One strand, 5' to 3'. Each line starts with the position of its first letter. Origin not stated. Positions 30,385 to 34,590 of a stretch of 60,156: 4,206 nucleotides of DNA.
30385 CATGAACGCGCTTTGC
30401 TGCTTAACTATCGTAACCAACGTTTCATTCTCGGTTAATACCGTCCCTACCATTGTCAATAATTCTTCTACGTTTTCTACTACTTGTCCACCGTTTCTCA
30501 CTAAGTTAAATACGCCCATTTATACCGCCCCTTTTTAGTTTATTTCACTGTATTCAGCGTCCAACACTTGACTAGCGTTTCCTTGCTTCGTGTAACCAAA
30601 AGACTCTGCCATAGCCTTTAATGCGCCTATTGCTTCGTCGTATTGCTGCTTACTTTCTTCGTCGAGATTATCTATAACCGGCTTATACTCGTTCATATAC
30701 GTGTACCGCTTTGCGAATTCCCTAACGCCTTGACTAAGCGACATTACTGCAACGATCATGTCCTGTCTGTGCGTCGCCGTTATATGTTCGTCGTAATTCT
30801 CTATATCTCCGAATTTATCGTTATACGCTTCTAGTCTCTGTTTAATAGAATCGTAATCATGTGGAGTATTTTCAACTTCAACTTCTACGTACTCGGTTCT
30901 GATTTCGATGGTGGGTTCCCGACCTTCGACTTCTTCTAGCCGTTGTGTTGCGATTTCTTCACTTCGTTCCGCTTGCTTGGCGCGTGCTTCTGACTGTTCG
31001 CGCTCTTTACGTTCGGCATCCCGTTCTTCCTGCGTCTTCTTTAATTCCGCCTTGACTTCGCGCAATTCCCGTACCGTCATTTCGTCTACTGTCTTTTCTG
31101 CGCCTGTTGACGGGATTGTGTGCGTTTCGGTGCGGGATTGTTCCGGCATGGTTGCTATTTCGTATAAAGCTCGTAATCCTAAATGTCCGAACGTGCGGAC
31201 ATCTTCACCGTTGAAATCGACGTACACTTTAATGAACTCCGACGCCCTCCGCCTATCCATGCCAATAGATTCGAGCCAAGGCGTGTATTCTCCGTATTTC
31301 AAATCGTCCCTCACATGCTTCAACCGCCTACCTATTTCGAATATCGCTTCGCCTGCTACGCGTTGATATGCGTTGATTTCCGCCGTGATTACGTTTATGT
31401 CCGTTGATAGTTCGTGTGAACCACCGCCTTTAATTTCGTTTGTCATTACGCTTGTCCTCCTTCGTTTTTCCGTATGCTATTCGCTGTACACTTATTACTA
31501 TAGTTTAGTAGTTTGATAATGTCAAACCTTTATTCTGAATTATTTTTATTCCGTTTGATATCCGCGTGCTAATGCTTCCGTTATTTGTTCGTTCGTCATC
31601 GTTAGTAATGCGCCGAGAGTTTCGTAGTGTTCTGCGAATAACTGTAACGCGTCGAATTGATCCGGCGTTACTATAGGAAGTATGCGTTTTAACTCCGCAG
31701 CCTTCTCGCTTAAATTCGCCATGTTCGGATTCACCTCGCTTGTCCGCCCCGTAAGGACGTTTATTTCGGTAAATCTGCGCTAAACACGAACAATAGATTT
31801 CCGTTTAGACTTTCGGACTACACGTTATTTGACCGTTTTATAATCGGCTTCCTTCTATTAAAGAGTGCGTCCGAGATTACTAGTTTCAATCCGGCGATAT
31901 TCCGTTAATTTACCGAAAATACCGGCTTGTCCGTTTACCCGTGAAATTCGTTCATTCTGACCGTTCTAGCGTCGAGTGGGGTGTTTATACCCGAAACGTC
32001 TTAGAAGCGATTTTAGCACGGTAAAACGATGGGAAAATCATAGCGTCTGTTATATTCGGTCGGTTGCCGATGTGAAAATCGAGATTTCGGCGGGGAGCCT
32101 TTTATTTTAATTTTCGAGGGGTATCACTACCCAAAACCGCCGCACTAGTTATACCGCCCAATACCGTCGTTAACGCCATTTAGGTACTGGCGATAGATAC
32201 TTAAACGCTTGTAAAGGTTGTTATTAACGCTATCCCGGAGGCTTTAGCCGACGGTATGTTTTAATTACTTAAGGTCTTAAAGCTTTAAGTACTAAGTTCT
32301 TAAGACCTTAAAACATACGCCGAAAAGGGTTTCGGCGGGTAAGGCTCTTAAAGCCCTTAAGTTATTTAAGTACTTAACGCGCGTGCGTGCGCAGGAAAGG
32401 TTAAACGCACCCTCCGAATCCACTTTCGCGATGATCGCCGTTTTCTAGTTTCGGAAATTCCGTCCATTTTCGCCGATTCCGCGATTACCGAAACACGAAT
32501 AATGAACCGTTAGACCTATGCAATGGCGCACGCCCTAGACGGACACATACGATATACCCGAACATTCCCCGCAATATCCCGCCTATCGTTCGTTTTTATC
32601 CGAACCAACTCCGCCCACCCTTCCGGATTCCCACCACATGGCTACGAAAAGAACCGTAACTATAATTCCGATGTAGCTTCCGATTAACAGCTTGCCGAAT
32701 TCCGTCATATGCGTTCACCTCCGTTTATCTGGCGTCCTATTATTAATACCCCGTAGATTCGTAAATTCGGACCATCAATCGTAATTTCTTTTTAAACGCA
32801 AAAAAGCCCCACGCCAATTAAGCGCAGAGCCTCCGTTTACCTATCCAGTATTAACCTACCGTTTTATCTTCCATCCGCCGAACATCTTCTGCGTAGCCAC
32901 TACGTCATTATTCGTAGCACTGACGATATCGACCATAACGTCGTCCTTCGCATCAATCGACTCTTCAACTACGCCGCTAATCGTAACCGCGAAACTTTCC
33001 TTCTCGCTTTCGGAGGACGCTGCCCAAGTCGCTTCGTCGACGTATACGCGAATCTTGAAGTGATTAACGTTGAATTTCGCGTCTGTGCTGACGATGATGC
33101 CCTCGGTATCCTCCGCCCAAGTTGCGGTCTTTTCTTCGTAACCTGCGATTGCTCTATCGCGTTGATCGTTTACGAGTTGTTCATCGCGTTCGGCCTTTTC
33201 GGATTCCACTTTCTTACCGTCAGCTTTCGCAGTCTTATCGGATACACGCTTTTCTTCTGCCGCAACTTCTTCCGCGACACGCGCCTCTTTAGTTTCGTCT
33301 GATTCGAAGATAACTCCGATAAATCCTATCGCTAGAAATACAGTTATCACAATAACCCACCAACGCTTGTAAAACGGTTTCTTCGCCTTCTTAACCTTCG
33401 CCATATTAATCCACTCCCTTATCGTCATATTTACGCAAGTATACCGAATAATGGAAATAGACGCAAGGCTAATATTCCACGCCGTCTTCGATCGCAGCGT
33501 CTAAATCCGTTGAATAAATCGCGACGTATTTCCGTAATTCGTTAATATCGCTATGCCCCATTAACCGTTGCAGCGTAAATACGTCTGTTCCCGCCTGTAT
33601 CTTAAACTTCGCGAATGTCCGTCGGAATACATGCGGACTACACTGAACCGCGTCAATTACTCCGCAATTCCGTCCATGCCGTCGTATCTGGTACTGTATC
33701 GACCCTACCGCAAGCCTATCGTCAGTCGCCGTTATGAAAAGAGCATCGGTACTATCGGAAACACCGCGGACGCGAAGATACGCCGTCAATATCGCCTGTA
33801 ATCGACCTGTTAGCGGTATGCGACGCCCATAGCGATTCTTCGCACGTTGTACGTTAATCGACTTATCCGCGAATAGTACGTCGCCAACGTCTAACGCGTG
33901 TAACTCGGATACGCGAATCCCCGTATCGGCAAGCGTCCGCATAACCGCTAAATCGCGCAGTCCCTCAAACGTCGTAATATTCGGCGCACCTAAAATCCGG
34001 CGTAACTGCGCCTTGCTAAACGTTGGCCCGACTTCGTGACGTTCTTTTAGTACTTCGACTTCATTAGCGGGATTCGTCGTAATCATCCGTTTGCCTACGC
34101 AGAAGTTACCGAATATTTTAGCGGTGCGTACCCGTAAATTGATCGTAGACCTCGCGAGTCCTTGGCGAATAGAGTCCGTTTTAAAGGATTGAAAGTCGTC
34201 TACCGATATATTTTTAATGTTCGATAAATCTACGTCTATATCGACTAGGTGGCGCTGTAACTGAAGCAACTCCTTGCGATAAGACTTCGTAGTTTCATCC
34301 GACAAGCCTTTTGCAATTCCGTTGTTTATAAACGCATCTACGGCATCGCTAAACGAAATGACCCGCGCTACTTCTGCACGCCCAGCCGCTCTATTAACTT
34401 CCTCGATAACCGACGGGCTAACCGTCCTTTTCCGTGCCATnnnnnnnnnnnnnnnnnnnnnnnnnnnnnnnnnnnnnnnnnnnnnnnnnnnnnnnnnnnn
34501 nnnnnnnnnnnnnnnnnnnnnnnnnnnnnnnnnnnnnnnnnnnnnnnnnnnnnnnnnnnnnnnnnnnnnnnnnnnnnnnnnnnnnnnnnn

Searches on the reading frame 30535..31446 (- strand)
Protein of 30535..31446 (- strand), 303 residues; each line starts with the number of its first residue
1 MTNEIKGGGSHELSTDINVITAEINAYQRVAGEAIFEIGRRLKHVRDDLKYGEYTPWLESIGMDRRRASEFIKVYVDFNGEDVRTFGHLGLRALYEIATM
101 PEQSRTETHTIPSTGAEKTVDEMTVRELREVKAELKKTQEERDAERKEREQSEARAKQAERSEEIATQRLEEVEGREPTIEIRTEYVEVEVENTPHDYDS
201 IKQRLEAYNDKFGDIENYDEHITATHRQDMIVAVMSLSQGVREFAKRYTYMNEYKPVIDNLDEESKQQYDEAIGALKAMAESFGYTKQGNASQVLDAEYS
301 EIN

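Call 33: search_protein_families(library=phrogs, proteins=[window:30535-31446:-], max_evalue=0.00001)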
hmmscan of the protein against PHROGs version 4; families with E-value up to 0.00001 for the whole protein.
window:30535-31446:- (303 aa): 6 families
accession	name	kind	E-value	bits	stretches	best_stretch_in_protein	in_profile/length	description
phrog_1733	-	unknown function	1.6e-45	156.7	1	4-280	3-287/305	-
phrog_11916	-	unknown function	3.2e-31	108.9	1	42-143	1-101/107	-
phrog_15609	-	unknown function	1.5e-18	68.2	1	15-172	7-163/316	-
phrog_1748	-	unknown function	3.7e-16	60.1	1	15-249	46-276/302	-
phrog_6146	-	unknown function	3.6e-07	31.2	1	33-157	53-181/197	-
phrog_4571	-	unknown function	9.9e-07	29.8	1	13-184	7-161/289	-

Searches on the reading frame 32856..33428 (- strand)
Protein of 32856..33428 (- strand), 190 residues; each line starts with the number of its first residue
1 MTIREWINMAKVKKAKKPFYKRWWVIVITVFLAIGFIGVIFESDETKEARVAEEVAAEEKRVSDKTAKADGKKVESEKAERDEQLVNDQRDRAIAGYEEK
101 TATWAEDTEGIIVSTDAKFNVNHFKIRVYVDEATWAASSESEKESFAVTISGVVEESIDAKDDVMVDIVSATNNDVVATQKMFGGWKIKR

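Call 3: search_protein_families(library=pfam, proteins=[window:32856-33428:-], max_evalue=0.1)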
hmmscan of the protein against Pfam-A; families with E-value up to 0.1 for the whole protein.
window:32856-33428:- (190 aa): 2 families
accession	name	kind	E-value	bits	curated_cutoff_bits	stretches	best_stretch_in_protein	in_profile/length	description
PF12569.14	NatA_aux_su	-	0.0028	17.1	33.3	1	1-107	351-458/515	N-terminal acetyltransferase A, auxiliary subunit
PF12080.14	GldM_4th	-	0.0091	17.1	24.6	1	115-175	39-99/114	GldM C-terminal domain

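Call 4: search_protein_families(library=phrogs, proteins=[window:32856-33428:-], max_evalue=0.1)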
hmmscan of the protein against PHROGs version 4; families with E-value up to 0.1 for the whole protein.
window:32856-33428:- (190 aa): 13 families
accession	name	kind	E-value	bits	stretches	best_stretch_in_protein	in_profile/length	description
phrog_32961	-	unknown function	1.1e-09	39.8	1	22-83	6-65/161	-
phrog_4980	-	moron, auxiliary metabolic gene and host takeover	1.3e-08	36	1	8-91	8-86/181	superinfection exclusion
phrog_11369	-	unknown function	6.3e-08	33.9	1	25-190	8-159/159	-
phrog_8545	-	moron, auxiliary metabolic gene and host takeover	1.6e-06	29.1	1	9-117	3-110/177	superinfection exclusion Sie-like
phrog_23980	-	unknown function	2e-05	25.4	1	15-160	6-142/193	-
phrog_14275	-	unknown function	9.4e-05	23.2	1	14-80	26-92/178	-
phrog_18347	-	unknown function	0.0001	22.6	1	13-140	127-247/397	-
phrog_8263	-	unknown function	0.00029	21.8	1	17-101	1-76/197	-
phrog_16405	-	moron, auxiliary metabolic gene and host takeover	0.00083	20.1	1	15-54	69-108/229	membrane protein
phrog_21802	-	unknown function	0.002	19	1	22-72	6-56/212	-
phrog_31482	-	unknown function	0.0022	17.5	1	72-163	84-175/591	-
phrog_3874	-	other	0.022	15.7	1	42-113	29-103/190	transglycosylase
phrog_806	-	unknown function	0.042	14.9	1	19-73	1-59/187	-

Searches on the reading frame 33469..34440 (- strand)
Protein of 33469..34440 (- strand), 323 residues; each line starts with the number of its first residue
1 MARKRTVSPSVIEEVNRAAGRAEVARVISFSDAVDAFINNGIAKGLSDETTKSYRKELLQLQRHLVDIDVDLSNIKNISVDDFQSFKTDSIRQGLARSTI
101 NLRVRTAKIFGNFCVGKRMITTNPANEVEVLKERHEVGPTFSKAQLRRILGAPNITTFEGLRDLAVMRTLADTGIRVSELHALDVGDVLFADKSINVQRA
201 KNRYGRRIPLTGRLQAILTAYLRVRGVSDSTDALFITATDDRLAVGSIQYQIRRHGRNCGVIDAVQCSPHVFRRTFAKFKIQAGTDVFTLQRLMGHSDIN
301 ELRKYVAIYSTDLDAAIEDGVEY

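Call 3: search_protein_families(library=pfam, proteins=[window:33469-34440:-], max_evalue=0.1)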
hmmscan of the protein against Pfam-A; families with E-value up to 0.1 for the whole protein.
window:33469-34440:- (323 aa): 3 families
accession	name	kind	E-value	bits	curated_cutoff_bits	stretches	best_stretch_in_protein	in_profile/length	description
PF00589.27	Phage_integrase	-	4.4e-26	92.1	27.1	1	142-308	4-168/172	Phage integrase family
PF02899.23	Phage_int_SAM_1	-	1.4e-07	32.1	22.3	1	42-110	10-75/83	Phage integrase, N-terminal SAM-like domain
PF13102.12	Phage_int_SAM_5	-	0.011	16.6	22.3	1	30-125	2-93/98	Phage integrase SAM-like domain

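Call 4: search_protein_families(library=phrogs, proteins=[window:33469-34440:-], max_evalue=0.1)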
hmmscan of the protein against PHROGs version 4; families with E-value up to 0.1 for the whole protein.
window:33469-34440:- (323 aa): 7 families
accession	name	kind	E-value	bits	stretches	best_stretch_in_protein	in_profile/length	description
phrog_1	-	integration and excision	1.4e-40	141.2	1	24-318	160-445/611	integrase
phrog_216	-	integration and excision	4e-30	106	1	103-318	18-234/301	integrase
phrog_7269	-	integration and excision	1.6e-05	25.8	1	268-317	29-78/89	integrase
phrog_7685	-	integration and excision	0.00011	22.9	1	193-302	117-216/240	integrase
phrog_21887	-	DNA, RNA and nucleotide metabolism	0.0031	18.6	0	230-319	27-113/131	DNA primase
phrog_23271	-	unknown function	0.013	16.4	1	266-306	8-48/67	-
phrog_17355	-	unknown function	0.073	14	0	253-269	15-31/51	-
